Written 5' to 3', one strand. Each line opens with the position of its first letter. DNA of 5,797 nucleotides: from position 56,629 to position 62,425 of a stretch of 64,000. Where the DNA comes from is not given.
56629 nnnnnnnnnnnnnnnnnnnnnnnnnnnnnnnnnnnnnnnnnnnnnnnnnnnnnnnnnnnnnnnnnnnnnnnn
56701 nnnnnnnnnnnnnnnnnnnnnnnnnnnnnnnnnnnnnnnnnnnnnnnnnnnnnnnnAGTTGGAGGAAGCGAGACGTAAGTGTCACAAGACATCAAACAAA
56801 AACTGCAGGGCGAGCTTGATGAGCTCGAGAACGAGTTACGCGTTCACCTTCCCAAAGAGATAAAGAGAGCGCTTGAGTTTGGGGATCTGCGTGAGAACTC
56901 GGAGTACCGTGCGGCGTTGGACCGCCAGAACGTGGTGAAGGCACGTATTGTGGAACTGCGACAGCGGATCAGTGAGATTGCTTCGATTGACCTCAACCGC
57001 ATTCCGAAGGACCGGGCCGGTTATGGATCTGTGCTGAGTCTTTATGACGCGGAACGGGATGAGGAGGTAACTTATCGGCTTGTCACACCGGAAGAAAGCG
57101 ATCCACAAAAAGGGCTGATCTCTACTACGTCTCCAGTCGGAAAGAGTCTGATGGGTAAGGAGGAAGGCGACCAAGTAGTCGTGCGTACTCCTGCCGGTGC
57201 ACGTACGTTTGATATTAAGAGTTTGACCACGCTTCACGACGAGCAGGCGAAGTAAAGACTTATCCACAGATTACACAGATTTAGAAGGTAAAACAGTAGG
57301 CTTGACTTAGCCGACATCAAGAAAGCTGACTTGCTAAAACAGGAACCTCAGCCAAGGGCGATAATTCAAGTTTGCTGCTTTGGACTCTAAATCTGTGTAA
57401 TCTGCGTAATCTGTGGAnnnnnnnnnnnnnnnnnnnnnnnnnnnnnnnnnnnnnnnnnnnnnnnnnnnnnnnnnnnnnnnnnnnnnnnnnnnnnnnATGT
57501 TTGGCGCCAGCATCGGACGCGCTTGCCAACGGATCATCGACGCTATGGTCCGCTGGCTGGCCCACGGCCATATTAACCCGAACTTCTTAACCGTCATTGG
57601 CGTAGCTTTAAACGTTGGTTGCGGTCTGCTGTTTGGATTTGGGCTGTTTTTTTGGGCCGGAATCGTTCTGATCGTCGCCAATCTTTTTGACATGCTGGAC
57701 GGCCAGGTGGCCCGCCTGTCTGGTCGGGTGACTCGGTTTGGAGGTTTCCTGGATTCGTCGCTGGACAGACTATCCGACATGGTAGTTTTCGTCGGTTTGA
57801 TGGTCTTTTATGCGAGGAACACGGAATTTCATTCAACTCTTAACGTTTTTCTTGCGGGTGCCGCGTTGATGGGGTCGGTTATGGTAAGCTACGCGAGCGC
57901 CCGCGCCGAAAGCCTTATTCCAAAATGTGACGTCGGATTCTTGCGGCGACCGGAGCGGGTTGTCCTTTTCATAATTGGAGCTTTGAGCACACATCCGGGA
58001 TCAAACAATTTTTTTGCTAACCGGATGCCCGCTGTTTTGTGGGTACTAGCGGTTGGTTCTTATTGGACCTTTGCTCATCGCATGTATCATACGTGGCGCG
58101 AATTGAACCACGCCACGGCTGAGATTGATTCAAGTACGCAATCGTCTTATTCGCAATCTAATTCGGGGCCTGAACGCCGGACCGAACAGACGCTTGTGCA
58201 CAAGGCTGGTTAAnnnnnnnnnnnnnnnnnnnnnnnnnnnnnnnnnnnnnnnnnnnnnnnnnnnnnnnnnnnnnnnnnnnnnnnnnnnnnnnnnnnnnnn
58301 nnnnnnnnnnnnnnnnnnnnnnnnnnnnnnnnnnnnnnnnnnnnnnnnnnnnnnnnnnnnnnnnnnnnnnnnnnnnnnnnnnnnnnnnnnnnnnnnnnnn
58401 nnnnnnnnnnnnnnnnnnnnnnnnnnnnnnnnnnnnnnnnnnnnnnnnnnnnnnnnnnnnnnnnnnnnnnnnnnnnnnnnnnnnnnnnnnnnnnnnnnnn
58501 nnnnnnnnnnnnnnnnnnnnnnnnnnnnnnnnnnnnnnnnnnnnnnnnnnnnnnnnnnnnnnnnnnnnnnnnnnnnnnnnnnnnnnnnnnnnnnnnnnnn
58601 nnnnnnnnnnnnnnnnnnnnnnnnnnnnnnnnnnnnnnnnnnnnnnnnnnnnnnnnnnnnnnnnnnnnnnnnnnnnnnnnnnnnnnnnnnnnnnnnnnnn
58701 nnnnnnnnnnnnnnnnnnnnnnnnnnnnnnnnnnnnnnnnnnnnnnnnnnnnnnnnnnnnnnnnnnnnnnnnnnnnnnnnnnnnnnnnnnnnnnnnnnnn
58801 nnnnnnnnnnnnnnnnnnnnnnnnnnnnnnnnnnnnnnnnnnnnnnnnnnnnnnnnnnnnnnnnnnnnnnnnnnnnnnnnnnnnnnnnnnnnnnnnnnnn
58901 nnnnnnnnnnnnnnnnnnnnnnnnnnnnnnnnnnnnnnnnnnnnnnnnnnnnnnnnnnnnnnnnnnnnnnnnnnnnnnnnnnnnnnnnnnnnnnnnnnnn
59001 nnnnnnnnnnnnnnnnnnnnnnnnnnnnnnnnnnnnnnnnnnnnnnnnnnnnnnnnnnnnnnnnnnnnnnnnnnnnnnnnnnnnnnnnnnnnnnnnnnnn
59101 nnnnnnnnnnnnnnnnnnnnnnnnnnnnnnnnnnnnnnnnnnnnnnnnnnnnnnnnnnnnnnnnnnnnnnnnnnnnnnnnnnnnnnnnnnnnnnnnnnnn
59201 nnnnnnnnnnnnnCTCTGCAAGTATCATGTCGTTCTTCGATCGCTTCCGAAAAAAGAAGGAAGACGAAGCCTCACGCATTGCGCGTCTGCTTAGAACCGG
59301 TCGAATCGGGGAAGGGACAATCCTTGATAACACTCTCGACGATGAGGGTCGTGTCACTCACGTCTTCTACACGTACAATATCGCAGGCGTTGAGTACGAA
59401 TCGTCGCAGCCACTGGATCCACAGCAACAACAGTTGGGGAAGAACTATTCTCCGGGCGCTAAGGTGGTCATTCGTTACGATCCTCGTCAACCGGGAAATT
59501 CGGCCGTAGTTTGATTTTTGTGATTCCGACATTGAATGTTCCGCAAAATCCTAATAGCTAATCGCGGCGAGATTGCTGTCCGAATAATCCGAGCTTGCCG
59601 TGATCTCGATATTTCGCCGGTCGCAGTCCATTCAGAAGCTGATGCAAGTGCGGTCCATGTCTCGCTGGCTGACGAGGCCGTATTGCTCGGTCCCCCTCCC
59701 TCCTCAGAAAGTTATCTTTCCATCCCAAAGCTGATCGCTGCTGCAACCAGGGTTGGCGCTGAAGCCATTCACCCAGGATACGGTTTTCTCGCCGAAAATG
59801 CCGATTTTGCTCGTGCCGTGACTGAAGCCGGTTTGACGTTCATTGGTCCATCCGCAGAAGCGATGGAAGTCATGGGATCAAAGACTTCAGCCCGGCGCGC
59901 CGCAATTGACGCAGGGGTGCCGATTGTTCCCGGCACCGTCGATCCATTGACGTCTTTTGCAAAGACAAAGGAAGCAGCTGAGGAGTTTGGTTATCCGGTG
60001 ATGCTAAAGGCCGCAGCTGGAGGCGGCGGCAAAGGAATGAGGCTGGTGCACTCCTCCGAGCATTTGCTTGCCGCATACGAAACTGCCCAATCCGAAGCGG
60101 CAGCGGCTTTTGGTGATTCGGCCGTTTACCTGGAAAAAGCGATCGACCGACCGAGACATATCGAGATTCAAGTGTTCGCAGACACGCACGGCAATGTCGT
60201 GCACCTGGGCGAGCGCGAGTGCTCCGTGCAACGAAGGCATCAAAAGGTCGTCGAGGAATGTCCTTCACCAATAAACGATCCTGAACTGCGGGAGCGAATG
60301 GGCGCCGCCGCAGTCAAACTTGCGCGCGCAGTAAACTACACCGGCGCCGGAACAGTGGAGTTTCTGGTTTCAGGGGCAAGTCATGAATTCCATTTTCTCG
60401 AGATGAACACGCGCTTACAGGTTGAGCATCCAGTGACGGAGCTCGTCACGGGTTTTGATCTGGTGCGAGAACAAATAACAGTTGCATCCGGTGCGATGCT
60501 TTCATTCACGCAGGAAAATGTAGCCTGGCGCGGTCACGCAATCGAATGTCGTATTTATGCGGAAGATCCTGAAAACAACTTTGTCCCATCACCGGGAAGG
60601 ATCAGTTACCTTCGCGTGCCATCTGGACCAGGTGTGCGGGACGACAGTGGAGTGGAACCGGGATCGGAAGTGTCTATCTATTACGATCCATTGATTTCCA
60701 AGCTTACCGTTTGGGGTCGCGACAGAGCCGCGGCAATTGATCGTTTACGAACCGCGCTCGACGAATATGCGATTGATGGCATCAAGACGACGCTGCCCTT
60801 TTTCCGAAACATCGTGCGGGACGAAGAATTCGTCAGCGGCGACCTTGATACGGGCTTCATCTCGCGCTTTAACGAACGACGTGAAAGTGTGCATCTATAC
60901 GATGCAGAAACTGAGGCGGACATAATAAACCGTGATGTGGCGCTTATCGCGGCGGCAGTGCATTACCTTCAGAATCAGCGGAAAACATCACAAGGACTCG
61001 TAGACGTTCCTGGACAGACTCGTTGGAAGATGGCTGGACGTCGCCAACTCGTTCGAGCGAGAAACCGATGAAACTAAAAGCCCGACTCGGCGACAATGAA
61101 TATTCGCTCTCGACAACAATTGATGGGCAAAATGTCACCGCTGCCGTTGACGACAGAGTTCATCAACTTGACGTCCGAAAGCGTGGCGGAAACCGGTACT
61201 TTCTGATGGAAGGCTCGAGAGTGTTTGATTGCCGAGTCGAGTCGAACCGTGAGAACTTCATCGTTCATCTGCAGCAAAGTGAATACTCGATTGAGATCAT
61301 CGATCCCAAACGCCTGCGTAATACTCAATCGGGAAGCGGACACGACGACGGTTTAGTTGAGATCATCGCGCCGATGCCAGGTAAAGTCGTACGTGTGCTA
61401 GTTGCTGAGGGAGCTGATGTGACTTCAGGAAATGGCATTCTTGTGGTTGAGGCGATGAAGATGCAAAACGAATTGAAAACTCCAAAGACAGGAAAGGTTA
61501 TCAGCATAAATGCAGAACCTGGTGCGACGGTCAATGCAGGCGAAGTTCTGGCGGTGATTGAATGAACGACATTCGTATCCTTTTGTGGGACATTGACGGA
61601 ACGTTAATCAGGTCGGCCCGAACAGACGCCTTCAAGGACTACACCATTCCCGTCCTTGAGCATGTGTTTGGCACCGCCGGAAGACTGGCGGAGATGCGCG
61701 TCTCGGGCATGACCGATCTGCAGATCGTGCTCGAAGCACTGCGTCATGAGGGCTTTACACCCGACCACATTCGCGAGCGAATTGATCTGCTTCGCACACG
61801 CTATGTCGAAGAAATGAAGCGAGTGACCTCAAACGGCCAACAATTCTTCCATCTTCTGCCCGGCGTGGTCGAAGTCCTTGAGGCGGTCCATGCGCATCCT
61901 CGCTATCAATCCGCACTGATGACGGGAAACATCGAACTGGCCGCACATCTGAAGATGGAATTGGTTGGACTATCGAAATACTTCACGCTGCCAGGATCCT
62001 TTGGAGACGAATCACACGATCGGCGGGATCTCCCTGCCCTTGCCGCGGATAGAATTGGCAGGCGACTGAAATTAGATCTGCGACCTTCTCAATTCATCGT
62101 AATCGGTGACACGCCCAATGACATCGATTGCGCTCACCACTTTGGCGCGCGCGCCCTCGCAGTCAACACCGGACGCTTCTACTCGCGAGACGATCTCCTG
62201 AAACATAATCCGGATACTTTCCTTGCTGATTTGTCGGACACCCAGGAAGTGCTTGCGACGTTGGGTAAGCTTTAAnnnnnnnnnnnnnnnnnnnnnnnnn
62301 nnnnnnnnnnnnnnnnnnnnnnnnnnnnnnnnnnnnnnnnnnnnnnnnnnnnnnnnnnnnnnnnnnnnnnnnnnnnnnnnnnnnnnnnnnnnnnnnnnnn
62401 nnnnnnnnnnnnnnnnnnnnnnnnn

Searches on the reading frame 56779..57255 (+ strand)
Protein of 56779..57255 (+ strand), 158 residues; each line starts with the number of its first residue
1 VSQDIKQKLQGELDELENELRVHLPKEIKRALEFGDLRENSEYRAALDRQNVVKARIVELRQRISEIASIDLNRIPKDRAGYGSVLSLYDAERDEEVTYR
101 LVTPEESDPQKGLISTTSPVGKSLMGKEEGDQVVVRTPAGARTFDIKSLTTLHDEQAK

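Call 72: search_protein_families(library=pfam, proteins=[window:56779-57255:+], max_evalue=0.001)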
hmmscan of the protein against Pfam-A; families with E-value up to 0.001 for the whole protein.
window:56779-57255:+ (158 aa): 2 families
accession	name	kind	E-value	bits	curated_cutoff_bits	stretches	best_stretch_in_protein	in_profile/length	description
PF01272.25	GreA_GreB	-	1.4e-23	83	26.9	1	76-149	2-75/77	Transcription elongation factor, GreA/GreB, C-term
PF03449.20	GreA_GreB_N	-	7.3e-16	58.6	24.5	1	1-66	3-68/71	Transcription elongation factor, N-terminal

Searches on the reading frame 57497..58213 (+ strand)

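Call 72: search_protein_families(library=pfam, proteins=[window:57497-58213:+], max_evalue=0.001)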
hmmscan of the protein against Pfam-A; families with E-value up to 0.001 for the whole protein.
window:57497-58213:+ (238 aa): 1 family
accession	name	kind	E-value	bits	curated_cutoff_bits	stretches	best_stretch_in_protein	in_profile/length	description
PF01066.26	CDP-OH_P_transf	-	1e-17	65.4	22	1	27-173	3-138/152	CDP-alcohol phosphatidyltransferase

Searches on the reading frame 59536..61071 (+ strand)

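Call 72: search_protein_families(library=pfam, proteins=[window:59536-61071:+], max_evalue=0.001)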
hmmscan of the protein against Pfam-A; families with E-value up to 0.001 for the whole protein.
window:59536-61071:+ (511 aa): 5 families
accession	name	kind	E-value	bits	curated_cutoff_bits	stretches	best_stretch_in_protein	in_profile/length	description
PF02786.22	CPSase_L_D2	-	4.9e-75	252.1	19.8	1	116-323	2-209/211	Carbamoyl-phosphate synthase L chain, ATP binding domain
PF00289.28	Biotin_carb_N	-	1.2e-46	158.1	25.5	1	1-110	1-110/110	Biotin carboxylase, N-terminal domain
PF02785.25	Biotin_carb_C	-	1.1e-41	141.8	32.4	1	337-443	1-107/108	Biotin carboxylase C-terminal domain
PF07478.18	Dala_Dala_lig_C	-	1.6e-09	38.1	24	1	143-292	27-174/204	D-ala D-ala ligase C-terminus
PF02222.28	ATP-grasp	-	8.5e-09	35.7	27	1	140-280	18-151/179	ATP-grasp domain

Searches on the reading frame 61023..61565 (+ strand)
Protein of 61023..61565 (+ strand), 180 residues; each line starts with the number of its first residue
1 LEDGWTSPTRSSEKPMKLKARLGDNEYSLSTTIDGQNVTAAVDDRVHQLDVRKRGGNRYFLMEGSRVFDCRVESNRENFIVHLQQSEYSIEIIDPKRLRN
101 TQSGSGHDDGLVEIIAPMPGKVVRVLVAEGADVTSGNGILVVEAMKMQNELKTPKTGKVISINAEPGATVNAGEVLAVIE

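Call 72: search_protein_families(library=pfam, proteins=[window:61023-61565:+], max_evalue=0.001)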
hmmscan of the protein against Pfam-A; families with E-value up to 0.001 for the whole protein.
window:61023-61565:+ (180 aa): 2 families
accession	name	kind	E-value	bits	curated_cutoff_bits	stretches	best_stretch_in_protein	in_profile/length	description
PF00364.28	Biotin_lipoyl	-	8.6e-18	64.4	22.1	1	113-179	2-73/73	Biotin-requiring enzyme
PF13533.13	Biotin_lipoyl_2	-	5.9e-06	26.4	29.8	0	113-141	2-30/32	Biotin-lipoyl like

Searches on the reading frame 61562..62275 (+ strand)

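Call 72: search_protein_families(library=pfam, proteins=[window:61562-62275:+], max_evalue=0.001)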
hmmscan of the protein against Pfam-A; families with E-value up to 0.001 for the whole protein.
window:61562-62275:+ (237 aa): 4 families
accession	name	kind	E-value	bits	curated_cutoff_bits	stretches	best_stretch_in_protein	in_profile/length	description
PF13419.12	HAD_2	-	1.3e-11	45.4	23.8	1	8-201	2-178/178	Haloacid dehalogenase-like hydrolase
PF12710.13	HAD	-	7.4e-11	43.3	27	1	8-192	2-189/189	haloacid dehalogenase-like hydrolase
PF13242.12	Hydrolase_like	-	1.2e-10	41.6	22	1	164-226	12-74/75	HAD-hyrolase-like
PF00702.32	Hydrolase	-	1.6e-09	38.9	26.4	1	4-195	1-191/191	haloacid dehalogenase-like hydrolase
